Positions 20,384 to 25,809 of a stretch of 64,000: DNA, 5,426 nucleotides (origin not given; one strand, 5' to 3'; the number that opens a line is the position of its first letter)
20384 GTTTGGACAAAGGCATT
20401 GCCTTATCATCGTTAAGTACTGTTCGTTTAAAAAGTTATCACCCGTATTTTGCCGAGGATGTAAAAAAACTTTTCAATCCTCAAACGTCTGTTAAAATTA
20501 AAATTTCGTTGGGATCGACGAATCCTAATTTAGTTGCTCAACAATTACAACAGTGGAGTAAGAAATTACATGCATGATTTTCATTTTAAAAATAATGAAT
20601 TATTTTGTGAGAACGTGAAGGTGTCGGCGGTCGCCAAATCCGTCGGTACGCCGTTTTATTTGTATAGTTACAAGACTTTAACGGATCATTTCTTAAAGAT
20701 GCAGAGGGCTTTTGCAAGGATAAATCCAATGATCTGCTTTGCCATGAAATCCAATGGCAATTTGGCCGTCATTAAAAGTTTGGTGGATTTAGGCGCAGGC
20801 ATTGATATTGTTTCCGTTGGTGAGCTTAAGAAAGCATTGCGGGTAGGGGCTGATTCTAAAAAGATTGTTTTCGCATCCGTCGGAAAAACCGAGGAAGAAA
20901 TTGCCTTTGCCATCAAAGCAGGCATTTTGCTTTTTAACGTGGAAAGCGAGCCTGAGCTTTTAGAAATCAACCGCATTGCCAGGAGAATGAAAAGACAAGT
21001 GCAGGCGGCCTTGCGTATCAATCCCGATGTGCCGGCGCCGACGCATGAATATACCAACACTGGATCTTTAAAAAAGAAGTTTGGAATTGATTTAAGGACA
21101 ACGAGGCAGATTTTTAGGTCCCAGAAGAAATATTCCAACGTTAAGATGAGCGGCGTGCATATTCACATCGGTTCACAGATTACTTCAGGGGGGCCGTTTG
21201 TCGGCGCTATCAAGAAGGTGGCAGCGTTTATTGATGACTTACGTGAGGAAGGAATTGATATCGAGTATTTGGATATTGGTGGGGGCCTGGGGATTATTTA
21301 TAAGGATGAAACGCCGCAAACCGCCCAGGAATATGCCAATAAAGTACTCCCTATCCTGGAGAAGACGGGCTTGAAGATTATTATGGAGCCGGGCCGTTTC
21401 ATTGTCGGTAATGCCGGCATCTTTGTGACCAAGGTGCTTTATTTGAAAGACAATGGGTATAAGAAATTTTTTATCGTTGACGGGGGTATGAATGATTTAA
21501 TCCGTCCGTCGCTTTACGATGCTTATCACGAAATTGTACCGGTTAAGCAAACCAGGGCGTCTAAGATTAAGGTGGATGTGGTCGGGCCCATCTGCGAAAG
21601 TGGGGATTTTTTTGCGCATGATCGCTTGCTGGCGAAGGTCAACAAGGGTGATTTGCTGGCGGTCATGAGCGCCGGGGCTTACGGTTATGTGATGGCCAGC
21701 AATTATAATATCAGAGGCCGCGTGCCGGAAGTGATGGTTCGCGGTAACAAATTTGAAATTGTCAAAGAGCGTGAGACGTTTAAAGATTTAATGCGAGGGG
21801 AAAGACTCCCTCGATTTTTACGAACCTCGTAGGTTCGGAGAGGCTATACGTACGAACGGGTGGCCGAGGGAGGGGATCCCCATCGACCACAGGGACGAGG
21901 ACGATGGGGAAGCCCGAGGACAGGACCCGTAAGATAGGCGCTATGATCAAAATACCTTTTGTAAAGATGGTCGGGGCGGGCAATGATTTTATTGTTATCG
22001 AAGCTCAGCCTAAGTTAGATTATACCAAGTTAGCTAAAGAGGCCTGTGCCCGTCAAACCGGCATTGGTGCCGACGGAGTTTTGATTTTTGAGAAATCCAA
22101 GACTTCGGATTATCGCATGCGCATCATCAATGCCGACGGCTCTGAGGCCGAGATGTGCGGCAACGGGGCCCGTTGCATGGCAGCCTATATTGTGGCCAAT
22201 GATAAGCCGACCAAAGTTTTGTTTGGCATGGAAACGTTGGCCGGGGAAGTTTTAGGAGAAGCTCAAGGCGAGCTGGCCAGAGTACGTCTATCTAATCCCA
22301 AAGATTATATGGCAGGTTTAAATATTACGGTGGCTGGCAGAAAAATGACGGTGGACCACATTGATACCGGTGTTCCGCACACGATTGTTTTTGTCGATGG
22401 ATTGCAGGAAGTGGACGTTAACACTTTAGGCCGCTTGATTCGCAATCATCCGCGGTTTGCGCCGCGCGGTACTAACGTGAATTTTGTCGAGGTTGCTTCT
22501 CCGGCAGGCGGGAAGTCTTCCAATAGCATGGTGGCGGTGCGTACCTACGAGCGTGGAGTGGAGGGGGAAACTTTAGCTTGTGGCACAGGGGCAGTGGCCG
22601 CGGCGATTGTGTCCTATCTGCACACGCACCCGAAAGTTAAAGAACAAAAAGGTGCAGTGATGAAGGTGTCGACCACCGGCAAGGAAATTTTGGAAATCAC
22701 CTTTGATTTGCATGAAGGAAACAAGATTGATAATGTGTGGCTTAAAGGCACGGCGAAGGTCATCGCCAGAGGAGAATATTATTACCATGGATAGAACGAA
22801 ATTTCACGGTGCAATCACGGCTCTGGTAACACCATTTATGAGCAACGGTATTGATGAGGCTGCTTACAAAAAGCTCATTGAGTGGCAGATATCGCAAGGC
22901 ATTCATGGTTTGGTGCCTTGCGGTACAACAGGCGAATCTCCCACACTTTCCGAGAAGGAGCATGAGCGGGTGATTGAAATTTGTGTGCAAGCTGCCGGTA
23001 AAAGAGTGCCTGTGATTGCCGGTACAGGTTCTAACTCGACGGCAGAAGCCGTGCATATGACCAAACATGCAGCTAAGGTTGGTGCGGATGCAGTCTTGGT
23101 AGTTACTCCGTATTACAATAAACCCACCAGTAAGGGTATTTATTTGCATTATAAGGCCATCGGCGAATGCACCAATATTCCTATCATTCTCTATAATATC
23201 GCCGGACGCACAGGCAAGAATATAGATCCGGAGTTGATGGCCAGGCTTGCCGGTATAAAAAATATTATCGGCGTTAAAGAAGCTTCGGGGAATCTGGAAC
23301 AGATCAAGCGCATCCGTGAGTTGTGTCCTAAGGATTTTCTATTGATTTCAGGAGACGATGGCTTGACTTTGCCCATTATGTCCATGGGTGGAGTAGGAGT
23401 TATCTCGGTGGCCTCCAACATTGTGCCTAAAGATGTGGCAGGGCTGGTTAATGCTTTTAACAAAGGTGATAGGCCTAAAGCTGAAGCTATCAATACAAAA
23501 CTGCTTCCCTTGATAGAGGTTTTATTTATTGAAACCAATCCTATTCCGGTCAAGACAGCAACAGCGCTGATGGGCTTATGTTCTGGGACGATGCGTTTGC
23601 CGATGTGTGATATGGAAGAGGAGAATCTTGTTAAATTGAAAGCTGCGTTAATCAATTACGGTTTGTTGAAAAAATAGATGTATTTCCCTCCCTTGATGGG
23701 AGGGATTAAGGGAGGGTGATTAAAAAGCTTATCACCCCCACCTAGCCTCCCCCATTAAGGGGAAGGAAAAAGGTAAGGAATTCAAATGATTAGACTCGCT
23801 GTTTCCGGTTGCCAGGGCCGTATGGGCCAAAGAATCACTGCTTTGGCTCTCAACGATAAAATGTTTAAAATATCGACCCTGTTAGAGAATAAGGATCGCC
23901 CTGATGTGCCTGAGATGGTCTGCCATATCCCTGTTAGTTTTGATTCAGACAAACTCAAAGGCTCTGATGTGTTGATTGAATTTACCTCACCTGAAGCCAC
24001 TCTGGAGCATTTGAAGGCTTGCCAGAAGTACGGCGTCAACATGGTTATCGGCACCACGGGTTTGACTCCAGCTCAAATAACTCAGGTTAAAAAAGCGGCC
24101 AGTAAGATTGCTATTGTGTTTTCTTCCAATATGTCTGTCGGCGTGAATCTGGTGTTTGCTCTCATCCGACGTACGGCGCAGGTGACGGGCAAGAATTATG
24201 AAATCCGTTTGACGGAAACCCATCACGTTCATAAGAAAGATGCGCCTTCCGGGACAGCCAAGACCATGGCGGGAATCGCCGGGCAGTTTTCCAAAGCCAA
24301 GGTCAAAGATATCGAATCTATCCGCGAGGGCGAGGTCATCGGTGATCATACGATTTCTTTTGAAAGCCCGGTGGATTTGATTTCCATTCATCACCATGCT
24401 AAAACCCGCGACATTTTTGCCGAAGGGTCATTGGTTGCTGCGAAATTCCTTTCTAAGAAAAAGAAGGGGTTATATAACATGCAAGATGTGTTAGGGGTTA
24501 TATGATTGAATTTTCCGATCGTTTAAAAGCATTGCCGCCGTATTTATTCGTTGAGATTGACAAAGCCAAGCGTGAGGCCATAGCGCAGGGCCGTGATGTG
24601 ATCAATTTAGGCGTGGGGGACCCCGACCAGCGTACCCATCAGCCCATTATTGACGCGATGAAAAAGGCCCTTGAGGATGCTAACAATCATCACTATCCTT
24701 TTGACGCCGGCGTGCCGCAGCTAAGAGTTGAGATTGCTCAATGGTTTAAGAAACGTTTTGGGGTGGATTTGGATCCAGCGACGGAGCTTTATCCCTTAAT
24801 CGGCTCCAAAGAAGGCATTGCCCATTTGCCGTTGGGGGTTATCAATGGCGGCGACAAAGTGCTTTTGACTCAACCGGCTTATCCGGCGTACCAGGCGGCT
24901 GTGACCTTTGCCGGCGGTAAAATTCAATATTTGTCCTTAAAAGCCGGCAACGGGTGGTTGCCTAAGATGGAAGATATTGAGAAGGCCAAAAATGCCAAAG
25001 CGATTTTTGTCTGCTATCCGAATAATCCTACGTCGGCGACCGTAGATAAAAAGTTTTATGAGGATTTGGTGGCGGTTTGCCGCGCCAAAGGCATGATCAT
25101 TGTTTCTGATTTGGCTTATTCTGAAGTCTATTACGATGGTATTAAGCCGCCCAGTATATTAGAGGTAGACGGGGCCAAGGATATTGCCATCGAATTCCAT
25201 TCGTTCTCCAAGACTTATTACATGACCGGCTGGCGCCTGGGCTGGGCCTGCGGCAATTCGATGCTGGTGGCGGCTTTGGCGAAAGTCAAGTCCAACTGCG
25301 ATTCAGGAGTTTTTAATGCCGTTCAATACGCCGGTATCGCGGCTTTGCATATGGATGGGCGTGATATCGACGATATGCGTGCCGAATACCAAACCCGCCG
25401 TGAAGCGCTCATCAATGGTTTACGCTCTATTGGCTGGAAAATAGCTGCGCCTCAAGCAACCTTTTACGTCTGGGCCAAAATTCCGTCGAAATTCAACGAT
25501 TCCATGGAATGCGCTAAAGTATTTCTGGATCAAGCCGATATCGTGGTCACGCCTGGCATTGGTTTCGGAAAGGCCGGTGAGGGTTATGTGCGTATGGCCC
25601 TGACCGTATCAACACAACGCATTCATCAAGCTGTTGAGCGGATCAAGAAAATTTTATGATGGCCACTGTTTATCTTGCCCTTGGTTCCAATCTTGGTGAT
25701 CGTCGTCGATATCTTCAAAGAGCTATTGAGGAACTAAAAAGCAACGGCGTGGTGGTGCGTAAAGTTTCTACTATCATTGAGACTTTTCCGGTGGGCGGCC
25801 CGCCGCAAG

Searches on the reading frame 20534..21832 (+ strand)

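Call 30: search_protein_families(library=pfam, proteins=[window:20534-21832:+], max_evalue=0.00001)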
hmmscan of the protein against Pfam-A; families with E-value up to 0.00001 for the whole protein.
window:20534-21832:+ (432 aa): 2 families
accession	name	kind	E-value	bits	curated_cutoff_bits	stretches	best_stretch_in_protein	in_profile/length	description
PF02784.22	Orn_Arg_deC_N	-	3.9e-60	203.7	23.4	1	49-292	4-247/247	Pyridoxal-dependent decarboxylase, pyridoxal binding domain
PF00278.28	Orn_DAP_Arg_deC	-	2.1e-30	105.3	23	1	42-381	2-95/95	Pyridoxal-dependent decarboxylase, C-terminal sheet domain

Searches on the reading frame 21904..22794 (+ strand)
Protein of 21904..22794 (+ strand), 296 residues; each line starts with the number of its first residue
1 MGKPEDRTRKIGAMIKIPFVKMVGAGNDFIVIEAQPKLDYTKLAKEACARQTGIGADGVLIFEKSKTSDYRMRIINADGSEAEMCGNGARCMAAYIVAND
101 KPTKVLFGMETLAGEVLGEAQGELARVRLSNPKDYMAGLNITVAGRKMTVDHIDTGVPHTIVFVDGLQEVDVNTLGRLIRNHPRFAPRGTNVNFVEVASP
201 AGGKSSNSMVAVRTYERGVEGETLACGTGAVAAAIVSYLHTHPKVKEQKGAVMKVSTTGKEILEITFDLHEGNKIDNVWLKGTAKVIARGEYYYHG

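Call 30: search_protein_families(library=pfam, proteins=[window:21904-22794:+], max_evalue=0.00001)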
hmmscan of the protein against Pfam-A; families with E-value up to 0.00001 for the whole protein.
window:21904-22794:+ (296 aa): 1 family
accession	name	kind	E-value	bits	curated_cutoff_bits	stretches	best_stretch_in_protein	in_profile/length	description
PF01678.24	DAP_epimerase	-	2.3e-45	154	34.7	2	19-122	1-106/121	Diaminopimelate epimerase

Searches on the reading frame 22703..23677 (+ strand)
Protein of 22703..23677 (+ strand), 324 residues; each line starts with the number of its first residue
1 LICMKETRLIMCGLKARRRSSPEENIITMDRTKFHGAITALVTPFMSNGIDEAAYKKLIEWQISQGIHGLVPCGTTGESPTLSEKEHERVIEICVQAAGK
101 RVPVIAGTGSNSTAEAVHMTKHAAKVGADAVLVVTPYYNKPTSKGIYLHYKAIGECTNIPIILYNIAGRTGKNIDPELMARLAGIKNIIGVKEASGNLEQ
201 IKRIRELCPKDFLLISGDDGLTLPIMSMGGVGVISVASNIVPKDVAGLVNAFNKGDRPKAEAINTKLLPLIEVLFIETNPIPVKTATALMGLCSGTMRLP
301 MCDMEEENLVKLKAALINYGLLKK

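Call 30: search_protein_families(library=pfam, proteins=[window:22703-23677:+], max_evalue=0.00001)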
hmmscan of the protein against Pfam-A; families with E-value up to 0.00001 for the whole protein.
window:22703-23677:+ (324 aa): 1 family
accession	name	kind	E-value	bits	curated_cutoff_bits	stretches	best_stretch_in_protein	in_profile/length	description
PF00701.28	DHDPS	-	3e-103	345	22.1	1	33-316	1-286/289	Dihydrodipicolinate synthetase family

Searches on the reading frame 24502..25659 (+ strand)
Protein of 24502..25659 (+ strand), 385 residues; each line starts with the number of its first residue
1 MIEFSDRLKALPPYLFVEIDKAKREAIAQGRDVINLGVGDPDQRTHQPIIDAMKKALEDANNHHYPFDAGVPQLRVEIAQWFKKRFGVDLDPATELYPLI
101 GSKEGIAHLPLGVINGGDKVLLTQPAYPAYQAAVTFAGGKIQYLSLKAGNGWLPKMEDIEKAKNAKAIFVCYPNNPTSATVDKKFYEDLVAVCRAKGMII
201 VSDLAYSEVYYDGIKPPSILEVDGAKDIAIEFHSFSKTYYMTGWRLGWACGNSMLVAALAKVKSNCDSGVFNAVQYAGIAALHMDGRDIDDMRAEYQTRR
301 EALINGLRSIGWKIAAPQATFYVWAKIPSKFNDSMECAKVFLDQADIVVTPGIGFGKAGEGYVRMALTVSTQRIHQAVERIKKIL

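Call 30: search_protein_families(library=pfam, proteins=[window:24502-25659:+], max_evalue=0.00001)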
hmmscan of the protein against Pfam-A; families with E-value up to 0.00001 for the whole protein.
window:24502-25659:+ (385 aa): 1 family
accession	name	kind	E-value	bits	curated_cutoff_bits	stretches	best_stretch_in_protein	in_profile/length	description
PF00155.27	Aminotran_1_2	-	1.3e-63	215.8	19.7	1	32-381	2-361/361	Aminotransferase class I and II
